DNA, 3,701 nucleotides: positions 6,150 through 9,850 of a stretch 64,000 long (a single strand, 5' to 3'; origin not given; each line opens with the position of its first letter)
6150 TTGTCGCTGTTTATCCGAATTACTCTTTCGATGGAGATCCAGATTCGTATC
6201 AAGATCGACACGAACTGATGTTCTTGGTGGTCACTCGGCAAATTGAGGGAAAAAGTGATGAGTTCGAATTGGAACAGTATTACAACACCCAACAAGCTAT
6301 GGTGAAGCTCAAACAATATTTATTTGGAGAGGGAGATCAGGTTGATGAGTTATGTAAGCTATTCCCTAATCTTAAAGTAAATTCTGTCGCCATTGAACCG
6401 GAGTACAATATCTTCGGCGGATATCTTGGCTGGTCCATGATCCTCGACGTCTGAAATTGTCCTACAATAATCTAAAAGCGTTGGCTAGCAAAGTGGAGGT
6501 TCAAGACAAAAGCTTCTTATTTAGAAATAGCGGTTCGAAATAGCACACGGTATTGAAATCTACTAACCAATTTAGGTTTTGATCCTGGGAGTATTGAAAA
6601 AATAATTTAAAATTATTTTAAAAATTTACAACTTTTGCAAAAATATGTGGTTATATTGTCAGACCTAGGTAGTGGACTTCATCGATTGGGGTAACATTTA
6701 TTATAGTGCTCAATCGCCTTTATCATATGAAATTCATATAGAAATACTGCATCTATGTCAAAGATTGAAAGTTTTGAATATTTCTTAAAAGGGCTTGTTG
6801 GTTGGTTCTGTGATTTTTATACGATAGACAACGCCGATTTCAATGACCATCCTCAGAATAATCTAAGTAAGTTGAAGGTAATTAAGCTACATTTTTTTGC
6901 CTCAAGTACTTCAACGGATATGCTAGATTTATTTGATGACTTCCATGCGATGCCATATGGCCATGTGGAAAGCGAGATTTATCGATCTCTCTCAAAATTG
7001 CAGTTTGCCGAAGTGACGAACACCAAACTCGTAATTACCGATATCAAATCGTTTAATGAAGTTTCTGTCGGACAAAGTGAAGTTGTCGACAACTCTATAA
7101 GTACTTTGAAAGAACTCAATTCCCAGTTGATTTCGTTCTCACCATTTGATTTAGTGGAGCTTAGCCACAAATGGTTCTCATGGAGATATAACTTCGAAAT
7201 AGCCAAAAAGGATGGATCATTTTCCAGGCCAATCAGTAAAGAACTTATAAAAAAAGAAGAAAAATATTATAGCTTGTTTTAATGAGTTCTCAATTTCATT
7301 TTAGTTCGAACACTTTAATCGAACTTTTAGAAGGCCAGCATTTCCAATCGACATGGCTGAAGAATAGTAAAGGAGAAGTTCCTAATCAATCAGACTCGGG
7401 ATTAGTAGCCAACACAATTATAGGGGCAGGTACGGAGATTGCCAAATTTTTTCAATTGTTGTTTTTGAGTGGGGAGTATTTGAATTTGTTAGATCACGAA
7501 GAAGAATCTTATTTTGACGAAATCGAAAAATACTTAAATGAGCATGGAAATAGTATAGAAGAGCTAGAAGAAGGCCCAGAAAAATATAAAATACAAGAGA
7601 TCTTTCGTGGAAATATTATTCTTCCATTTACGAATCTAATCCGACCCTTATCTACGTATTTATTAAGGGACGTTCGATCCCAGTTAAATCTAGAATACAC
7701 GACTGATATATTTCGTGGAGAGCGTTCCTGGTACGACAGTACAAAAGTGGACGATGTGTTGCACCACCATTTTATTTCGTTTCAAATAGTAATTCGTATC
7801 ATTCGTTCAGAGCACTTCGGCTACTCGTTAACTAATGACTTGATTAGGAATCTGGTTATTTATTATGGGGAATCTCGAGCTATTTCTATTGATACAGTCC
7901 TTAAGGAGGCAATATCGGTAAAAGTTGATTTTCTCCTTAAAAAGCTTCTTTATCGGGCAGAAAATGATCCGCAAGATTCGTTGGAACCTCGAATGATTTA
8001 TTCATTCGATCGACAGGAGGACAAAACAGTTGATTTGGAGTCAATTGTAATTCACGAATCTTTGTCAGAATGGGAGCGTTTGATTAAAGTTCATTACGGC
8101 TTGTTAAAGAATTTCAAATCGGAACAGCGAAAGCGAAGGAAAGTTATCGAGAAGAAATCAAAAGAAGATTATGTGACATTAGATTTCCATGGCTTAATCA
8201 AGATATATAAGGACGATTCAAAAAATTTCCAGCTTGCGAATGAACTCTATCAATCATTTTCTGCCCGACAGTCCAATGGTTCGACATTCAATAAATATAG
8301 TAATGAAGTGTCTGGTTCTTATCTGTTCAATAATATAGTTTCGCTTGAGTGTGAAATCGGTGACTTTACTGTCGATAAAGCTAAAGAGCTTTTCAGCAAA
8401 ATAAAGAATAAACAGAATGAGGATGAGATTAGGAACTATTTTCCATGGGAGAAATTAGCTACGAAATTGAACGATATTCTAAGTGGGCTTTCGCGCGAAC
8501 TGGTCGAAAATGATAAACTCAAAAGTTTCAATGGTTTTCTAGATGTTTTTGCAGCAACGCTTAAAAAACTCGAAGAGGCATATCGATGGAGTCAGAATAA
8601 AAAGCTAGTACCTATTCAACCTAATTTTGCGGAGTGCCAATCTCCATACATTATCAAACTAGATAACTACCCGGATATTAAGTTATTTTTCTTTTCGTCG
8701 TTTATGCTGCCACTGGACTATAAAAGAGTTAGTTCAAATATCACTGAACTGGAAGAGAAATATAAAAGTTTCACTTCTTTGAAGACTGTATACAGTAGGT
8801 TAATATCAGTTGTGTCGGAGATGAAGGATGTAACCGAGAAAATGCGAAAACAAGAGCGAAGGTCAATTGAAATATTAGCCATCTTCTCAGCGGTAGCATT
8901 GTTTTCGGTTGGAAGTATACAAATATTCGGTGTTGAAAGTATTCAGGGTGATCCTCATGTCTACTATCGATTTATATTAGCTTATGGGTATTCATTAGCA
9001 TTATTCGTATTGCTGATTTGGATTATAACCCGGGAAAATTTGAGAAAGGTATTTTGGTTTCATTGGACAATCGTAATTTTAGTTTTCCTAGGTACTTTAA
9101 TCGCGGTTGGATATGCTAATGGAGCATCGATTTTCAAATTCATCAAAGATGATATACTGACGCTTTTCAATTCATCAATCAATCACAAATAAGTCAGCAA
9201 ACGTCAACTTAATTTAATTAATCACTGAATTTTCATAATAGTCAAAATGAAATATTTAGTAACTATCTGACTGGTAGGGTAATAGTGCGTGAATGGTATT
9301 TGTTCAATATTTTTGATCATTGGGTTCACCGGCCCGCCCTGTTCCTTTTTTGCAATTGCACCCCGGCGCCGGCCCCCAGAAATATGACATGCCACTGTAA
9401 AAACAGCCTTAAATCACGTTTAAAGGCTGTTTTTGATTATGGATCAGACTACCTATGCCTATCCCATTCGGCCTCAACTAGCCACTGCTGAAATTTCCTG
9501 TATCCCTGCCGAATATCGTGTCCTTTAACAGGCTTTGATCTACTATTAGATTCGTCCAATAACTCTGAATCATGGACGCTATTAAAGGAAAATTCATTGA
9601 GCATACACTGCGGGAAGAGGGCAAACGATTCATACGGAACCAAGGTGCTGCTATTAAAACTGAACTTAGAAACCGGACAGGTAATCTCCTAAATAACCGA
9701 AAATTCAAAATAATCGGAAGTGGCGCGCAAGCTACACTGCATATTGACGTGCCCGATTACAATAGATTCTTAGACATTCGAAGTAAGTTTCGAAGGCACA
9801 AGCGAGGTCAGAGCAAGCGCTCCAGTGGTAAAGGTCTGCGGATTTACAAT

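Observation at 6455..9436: Self-contained Panacea-domain + 636-aa membrane-protein cassette inside the prophage late operon: candidate new TA/abortive-infection system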

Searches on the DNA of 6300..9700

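Call 79: search_rna_families(source=window, start=6300, end=9700, threshold=evalue, max_evalue=0.1)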
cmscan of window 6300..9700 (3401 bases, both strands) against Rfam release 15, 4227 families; matches with E-value up to 0.1: 0.
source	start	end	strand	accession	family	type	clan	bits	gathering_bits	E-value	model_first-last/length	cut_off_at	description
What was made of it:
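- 6455..6754 (+): AT-rich non-coding leader of the cassette (31% GC). No Rfam match (call 79).
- Tried and rejected: No Rfam family in 6300-9700 (call 79).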
